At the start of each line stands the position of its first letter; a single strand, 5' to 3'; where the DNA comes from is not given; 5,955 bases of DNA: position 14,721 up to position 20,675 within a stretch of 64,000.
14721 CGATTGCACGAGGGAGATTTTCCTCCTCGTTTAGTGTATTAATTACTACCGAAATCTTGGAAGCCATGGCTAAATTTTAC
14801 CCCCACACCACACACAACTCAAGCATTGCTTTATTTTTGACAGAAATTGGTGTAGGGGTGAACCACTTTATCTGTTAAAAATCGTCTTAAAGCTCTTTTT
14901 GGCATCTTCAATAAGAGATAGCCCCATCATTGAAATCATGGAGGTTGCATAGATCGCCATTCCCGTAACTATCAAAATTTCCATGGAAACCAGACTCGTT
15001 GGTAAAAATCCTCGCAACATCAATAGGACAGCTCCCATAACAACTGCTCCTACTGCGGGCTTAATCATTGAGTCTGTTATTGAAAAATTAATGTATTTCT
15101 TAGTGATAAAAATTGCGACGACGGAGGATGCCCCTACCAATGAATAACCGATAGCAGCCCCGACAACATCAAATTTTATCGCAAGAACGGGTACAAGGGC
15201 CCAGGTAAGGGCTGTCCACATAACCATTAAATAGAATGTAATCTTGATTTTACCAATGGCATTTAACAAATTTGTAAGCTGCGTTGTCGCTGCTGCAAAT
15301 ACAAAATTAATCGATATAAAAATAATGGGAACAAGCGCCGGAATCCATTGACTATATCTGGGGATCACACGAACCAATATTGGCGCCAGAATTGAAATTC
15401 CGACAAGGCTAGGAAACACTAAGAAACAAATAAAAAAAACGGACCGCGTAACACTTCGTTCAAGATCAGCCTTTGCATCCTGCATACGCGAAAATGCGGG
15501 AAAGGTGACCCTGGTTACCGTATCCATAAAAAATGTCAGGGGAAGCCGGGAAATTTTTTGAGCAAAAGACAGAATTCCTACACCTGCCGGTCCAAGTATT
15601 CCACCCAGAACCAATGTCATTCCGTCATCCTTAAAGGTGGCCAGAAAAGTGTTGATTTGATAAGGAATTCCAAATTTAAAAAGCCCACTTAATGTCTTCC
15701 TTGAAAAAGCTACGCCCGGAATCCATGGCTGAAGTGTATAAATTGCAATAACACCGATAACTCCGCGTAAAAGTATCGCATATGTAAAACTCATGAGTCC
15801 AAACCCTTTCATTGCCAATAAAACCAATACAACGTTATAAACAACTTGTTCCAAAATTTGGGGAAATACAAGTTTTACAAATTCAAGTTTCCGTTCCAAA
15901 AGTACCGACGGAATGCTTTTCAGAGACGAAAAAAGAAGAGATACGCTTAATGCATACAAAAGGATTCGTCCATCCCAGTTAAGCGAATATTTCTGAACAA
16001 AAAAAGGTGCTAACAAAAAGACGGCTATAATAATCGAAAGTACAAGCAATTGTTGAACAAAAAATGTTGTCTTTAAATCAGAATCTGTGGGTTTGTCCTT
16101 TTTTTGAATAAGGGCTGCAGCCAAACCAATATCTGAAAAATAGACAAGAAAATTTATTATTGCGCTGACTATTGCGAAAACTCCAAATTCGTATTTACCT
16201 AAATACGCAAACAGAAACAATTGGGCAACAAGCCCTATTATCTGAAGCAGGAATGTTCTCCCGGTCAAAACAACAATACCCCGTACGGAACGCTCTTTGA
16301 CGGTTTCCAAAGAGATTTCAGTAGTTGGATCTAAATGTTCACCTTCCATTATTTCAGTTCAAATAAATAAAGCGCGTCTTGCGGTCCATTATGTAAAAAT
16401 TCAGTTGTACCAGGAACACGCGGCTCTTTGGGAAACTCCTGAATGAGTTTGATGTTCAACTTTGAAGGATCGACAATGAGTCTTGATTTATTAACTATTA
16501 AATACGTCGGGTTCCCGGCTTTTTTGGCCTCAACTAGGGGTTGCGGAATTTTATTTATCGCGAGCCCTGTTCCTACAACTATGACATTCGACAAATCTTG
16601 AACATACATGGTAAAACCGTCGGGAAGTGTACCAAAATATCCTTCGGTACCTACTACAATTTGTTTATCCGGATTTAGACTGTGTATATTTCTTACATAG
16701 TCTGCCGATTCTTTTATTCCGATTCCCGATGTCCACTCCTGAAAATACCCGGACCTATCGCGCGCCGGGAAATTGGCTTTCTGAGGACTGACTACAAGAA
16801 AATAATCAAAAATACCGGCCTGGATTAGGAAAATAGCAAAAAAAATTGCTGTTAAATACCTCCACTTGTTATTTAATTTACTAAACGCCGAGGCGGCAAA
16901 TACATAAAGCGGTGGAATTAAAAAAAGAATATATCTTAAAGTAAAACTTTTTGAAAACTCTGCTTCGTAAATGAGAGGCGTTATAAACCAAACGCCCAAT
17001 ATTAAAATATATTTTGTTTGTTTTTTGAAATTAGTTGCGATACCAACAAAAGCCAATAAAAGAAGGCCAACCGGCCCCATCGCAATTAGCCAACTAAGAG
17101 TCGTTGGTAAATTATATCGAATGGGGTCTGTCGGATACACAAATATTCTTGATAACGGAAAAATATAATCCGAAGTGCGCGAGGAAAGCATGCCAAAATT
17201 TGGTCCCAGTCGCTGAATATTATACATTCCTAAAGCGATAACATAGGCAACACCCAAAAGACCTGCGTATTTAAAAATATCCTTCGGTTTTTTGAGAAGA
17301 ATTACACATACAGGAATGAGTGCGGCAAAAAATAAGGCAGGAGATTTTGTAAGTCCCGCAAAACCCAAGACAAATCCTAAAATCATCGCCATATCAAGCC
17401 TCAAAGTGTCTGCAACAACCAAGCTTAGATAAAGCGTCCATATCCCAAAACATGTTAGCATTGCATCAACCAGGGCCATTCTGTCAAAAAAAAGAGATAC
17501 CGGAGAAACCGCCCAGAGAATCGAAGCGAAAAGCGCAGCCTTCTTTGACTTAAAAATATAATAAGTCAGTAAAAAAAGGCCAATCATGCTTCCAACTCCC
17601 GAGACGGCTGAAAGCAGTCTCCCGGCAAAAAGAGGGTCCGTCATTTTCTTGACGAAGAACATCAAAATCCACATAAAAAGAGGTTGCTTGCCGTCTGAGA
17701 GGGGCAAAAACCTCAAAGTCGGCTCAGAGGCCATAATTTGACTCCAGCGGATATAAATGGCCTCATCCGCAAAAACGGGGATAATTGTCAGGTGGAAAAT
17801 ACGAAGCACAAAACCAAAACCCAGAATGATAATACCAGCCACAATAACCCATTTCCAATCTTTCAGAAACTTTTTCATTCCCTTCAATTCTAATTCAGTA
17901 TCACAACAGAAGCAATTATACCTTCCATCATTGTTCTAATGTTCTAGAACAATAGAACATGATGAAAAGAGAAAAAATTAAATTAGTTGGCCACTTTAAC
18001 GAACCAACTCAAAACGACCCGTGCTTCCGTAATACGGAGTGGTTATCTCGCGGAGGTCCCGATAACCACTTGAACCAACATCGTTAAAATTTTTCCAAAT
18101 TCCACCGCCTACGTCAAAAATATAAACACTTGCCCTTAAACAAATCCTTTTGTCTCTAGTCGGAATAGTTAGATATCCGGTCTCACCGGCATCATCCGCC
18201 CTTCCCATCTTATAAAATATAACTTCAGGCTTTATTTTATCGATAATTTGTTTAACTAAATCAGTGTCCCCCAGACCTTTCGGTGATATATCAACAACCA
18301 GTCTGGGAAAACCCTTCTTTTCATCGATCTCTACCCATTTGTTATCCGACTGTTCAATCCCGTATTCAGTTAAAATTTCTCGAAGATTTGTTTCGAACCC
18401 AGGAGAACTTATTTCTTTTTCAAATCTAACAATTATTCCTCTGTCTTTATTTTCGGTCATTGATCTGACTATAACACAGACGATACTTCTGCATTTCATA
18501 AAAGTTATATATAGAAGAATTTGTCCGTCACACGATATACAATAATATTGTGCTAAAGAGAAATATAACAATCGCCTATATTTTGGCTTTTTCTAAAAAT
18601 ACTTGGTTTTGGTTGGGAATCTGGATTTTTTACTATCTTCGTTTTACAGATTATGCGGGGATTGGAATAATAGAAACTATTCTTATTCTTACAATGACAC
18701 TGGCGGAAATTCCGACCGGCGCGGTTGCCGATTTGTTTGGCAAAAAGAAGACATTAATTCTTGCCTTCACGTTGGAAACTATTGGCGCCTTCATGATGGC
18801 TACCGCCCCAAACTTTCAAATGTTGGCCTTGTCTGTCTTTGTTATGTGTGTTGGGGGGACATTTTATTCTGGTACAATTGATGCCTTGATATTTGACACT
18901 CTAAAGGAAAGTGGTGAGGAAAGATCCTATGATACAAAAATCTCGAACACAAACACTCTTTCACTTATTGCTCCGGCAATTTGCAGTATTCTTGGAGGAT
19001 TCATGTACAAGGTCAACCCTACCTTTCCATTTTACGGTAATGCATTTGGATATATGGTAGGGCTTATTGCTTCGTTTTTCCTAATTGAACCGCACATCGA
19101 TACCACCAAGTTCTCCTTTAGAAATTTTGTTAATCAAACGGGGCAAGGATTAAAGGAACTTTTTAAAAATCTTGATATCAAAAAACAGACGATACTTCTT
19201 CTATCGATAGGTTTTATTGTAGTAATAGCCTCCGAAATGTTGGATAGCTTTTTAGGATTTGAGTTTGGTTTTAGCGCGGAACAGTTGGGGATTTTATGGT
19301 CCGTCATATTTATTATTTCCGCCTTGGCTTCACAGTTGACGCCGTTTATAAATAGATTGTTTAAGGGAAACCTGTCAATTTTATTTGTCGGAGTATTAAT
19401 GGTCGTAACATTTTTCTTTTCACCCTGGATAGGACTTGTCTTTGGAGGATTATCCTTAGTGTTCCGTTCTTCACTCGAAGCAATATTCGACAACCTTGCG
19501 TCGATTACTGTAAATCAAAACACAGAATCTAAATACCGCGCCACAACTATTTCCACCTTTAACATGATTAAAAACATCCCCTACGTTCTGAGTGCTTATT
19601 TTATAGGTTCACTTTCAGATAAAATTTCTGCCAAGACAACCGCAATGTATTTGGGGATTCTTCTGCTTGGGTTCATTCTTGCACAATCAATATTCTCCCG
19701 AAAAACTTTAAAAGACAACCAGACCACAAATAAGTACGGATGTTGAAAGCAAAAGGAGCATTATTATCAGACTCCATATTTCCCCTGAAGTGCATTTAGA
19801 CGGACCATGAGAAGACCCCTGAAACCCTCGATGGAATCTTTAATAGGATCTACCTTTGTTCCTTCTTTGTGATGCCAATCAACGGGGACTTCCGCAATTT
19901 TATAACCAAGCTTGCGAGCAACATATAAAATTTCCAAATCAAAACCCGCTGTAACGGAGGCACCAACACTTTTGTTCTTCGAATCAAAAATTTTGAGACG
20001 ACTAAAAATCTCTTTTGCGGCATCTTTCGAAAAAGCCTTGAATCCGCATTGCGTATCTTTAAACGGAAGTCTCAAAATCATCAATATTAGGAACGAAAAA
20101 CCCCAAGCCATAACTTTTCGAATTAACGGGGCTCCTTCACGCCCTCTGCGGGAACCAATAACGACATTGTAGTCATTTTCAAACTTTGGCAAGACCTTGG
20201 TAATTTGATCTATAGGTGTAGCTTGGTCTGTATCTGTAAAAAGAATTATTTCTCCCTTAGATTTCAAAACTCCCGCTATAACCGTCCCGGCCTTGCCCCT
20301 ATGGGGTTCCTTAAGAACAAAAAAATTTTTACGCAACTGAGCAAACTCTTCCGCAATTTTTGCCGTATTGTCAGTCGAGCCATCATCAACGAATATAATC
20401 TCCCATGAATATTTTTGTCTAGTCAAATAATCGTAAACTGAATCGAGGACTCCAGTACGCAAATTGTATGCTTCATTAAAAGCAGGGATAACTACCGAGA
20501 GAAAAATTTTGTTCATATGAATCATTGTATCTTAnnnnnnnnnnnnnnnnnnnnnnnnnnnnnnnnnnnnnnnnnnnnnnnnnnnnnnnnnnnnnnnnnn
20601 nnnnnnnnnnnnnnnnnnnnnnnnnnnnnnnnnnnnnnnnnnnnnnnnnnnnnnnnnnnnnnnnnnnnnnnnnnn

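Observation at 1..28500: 28-kb surface-glycosylation supercluster with at least 9 GT-C membrane glycosyltransferases, a tandem triplication and a 1037-aa GT-C fusion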

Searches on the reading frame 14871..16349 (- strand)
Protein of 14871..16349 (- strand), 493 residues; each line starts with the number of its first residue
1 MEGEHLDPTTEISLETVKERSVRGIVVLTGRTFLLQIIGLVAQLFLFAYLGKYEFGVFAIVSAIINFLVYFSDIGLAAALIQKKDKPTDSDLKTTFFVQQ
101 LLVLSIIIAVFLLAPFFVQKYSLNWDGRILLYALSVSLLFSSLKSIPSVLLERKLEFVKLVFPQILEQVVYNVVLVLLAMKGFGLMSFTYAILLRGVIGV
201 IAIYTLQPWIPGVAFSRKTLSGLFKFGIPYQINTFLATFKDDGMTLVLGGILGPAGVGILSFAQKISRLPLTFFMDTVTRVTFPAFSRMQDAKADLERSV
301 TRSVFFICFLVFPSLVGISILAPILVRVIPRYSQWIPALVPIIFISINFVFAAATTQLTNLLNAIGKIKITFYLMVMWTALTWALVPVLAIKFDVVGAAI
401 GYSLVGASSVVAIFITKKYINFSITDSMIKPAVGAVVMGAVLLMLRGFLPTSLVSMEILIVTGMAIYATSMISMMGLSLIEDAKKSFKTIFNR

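Call 4: search_protein_families(library=pfam, proteins=[window:14871-16349:-], max_evalue=0.01)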
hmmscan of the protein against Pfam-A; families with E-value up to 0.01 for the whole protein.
window:14871-16349:- (493 aa): 2 families
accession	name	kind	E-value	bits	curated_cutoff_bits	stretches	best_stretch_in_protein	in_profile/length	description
PF13440.11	Polysacc_synt_3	-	9.5e-53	179.8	23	1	50-329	6-283/293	Polysaccharide biosynthesis protein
PF01943.22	Polysacc_synt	-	1.3e-26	94.1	28.2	1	22-290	2-274/274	Polysaccharide biosynthesis protein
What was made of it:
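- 14868..16349 (-): Wzx-type (MOP) lipid-linked oligosaccharide flippase. Polysacc_synt_3, 180 bits (call 4).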

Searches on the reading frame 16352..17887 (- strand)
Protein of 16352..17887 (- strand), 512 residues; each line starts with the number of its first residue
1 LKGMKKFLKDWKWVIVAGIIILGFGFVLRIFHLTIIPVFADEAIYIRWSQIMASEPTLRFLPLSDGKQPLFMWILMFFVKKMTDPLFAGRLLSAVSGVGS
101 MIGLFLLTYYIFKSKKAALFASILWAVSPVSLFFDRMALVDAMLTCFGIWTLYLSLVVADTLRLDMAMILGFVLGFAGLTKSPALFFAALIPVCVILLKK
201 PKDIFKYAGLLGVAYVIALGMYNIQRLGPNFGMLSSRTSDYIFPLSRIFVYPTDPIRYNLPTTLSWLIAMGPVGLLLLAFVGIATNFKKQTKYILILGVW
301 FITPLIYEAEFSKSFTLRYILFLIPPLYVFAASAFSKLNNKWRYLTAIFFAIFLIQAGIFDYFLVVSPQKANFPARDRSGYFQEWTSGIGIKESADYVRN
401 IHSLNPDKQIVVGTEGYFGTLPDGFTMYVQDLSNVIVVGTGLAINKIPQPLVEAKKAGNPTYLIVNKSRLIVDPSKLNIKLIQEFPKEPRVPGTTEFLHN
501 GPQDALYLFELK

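Call 3: search_protein_families(library=pfam, proteins=[window:16352-17887:-], max_evalue=0.01)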
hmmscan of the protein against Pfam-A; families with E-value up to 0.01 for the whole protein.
window:16352-17887:- (512 aa): 2 families
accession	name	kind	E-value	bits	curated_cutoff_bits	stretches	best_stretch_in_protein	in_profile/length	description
PF13231.12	PMT_2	-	6.3e-12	46.4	26.1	1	69-216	4-153/160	Dolichyl-phosphate-mannose-protein mannosyltransferase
PF02366.24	PMT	-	2.1e-08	34.5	22.7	1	66-208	61-212/245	Dolichyl-phosphate-mannose-protein mannosyltransferase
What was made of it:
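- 16349..17887 (-): G: GT39/PMT-like GT-C with a DE motif in loop 1. PMT_2 46 bits, PMT 34 bits (call 3).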

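Call 25: search_protein_families(library=ncbifam, proteins=[window:16352-17887:-], max_evalue=0.01)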
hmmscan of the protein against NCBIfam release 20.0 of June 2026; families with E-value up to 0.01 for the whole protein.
window:16352-17887:- (512 aa): 1 family
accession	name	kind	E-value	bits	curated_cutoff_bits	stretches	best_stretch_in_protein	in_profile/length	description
TIGR03663.1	TIGR03663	subfamily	4.9e-09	35.7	126.25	1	17-191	3-173/435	flippase activity-associated protein Agl23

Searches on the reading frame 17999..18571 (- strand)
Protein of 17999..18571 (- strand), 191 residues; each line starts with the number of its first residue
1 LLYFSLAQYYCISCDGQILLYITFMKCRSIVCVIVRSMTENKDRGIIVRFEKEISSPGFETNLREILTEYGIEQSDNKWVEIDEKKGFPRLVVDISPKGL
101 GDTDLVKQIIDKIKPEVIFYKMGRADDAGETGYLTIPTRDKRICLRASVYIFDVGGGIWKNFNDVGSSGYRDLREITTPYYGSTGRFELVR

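Call 4: search_protein_families(library=pfam, proteins=[window:17999-18571:-], max_evalue=0.01)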
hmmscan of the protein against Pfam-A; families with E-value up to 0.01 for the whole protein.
window:17999-18571:- (191 aa): 0 families

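Call 25: search_protein_families(library=ncbifam, proteins=[window:17999-18571:-], max_evalue=0.01)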
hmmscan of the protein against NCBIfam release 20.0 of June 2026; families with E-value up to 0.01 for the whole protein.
window:17999-18571:- (191 aa): 0 families

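Call 70: search_protein_families(library=pfam, proteins=[window:17999-18460:-], max_evalue=0.01)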
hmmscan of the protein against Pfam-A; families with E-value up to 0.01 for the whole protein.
window:17999-18460:- (154 aa): 0 families

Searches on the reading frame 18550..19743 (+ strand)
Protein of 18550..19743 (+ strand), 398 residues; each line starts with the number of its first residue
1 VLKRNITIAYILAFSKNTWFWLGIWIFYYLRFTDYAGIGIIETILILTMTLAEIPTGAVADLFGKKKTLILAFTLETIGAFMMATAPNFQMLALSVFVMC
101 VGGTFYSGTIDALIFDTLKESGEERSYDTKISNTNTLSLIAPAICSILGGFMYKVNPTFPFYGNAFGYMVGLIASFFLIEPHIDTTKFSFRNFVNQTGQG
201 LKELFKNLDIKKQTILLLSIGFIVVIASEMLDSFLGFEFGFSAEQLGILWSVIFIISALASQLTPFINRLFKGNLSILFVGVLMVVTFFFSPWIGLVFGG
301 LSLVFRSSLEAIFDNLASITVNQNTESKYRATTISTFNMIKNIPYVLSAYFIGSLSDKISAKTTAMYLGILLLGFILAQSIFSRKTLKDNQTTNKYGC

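Call 4: search_protein_families(library=pfam, proteins=[window:18550-19743:+], max_evalue=0.01)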
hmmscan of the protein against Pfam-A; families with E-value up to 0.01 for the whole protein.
window:18550-19743:+ (398 aa): 3 families
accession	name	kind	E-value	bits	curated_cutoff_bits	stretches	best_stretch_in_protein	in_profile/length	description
PF07690.21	MFS_1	-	1.3e-23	83.9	33.4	1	8-348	3-346/347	Major Facilitator Superfamily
PF12832.13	MFS_1_like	-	2.6e-05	23.9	25.2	1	34-252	32-255/373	MFS_1 like family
PF05977.19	MFS_3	-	0.00055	18.9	27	1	46-201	55-211/524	Transmembrane secretion effector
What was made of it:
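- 18550..19746 (+): MFS transporter, conserved in the cluster of close relatives. MFS_1, 84 bits (call 4).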

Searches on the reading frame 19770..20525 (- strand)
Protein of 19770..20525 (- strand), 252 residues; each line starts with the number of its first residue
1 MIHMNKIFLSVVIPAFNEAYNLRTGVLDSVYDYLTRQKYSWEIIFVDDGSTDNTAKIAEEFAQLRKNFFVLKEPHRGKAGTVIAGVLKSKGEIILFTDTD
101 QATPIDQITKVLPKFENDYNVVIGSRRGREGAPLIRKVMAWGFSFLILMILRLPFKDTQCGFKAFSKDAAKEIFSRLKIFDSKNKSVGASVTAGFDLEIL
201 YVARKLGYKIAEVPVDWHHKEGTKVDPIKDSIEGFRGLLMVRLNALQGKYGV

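Call 5: search_protein_families(library=pfam, proteins=[window:19770-20525:-], max_evalue=0.01)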
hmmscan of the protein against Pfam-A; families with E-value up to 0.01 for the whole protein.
window:19770-20525:- (252 aa): 3 families
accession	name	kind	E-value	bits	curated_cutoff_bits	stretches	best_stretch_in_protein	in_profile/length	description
PF00535.33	Glycos_transf_2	-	6.8e-30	104.6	23.3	1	10-174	1-168/168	Glycosyl transferase family 2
PF10111.15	Glyco_tranf_2_2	-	1e-06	28.9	27.3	1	10-112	1-103/276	Glycosyltransferase like family 2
PF13641.12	Glyco_tranf_2_3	-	0.00031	21.3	27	1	9-212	3-203/230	Glycosyltransferase like family 2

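Call 25: search_protein_families(library=ncbifam, proteins=[window:19770-20525:-], max_evalue=0.01)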
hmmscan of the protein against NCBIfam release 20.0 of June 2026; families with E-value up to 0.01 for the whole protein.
window:19770-20525:- (252 aa): 22 families
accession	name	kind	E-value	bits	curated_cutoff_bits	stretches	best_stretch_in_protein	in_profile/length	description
NF047588.1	GlcsyltransPgfSStrep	equivalog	2.5e-20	72.9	500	1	9-185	3-178/308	glycosyltransferase PgfS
TIGR03937.1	PgaC_IcaA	equivalog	1.5e-15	57.1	422.3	1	8-152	46-189/407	poly-beta-1,6-N-acetyl-D-glucosamine synthase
NF007986.1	PRK10714.1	equivalog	2.2e-15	56.5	529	1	9-167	8-166/316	undecaprenyl-phosphate 4-deoxy-4-formamido-L-arabinose transferase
NF041391.1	DPhHxTase_Halo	equivalog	6.2e-15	54.8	375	1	39-240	23-207/213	dolichyl-phosphate hexose transferase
NF041875.1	EPS_EpsD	equivalog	2.4e-14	53.5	370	1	9-124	1-114/325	exopolysaccharide biosynthesis glycosyltransferase EpsD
NF038302.1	EPS_HpsE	equivalog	5.6e-13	48.5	300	1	9-111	3-107/307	hormogonium polysaccharide biosynthesis glycosyltransferase HpsE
TIGR04283.1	glyco_like_mftF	equivalog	3.2e-12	46.5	182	1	9-115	1-97/221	TIGR04283 family arsenosugar biosynthesis glycosyltransferase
NF007482.0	PRK10073.1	equivalog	5.4e-12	45.4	423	1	6-102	5-97/334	glycosyltransferase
NF010496.0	PRK13915.1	equivalog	3.4e-11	42.8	262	1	8-108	32-134/307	glucosyl-3-phosphoglycerate synthase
TIGR04242.1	nodulat_NodC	equivalog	3.2e-09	36.2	550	1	10-117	51-158/395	chitooligosaccharide synthase NodC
TIGR04182.1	glyco_TIGR04182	equivalog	3.6e-09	36.4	325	1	10-233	3-209/293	S-layer glycoprotein N-glycosyltransferase AglJ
NF058614.1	PPMAGASynPpgS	equivalog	5.5e-09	35.8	370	1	11-173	4-165/226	polyprenyl-phospho-N-acetylgalactosaminyl synthase PpgS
NF050050.1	ProtGlycPglI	equivalog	1.4e-08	34.5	500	1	8-125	3-118/306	GalNAc(5)-diNAcBac-PP-undecaprenol beta-1,3-glucosyltransferase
TIGR03111.1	glyc2_xrt_Gpos1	hypoth_equivalog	1.6e-08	33.8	363.95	1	9-122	51-163/439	TIGR03111 family XrtG-associated glycosyltransferase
TIGR03965.1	mycofact_glyco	equivalog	3.1e-08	32.9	280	1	10-119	77-183/467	mycofactocin biosynthesis glycosyltransferase MftF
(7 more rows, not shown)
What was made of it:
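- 19767..20525 (-): Polyprenyl-phosphate sugar synthase-like GT2, always directly downstream of H. NCBIfam top hits PgfS and ArnC (call 25).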

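Call 59: search_solved_structures(query=window:19770-20525:-, max_evalue=0.001)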
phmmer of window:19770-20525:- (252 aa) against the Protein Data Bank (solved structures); distinct sequences matched with E-value up to 0.001: 24.
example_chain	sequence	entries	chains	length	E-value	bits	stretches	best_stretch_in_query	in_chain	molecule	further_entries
5eke_A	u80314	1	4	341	1.1e-12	50.9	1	7-153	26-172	Uncharacterized glycosyltransferase sll0501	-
5ekp_C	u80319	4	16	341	1.1e-12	50.9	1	7-152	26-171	Uncharacterized glycosyltransferase sll0501 | Glycosyltransferase sll0501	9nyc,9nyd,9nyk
9nye_A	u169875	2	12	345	1.2e-12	50.8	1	7-152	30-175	Glycosyltransferase sll0501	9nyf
5mlz_A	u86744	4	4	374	3.8e-12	49.2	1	5-170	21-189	Dolichol monophosphate mannose synthase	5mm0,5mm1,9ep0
9hwj_A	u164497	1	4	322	4.1e-11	45.8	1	9-166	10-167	Undecaprenyl-phosphate 4-deoxy-4-formamido-L-arabinose transferase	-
9bhc_C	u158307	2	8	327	7.1e-11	45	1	9-166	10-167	Undecaprenyl-phosphate 4-deoxy-4-formamido-L-arabinose transferase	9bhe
8vxh_A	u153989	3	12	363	9e-11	44.7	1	9-166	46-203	Undecaprenyl-phosphate 4-deoxy-4-formamido-L-arabinose transferase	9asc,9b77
5hea_A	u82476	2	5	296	3.2e-10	42.9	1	8-101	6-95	Putative glycosyltransferase (GalT1)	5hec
2z87_A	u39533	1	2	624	2.5e-08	36.7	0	9-103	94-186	Chondroitin synthase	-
2z86_A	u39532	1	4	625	2.5e-08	36.7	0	9-103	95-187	Chondroitin synthase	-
8bz8_A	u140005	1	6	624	2.7e-08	36.6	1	7-125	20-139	Glycosyltransferase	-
8bz4_A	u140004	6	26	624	2.7e-08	36.6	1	7-125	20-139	Glycosyltransferase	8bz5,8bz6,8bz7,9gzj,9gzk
8vh7_A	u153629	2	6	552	1.1e-07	34.6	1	26-185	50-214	Heparosan synthase B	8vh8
8viw_A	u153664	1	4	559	1.1e-07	34.6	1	26-185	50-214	Heparosan synthase B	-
6yv7_B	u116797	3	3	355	2.8e-06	29.9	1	9-105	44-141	Glycosyl transferase, family 2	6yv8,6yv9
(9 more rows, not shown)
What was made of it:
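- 19767..20525 (-): Nearest solved relatives GtrB, DPMS and ArnC (call 59).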
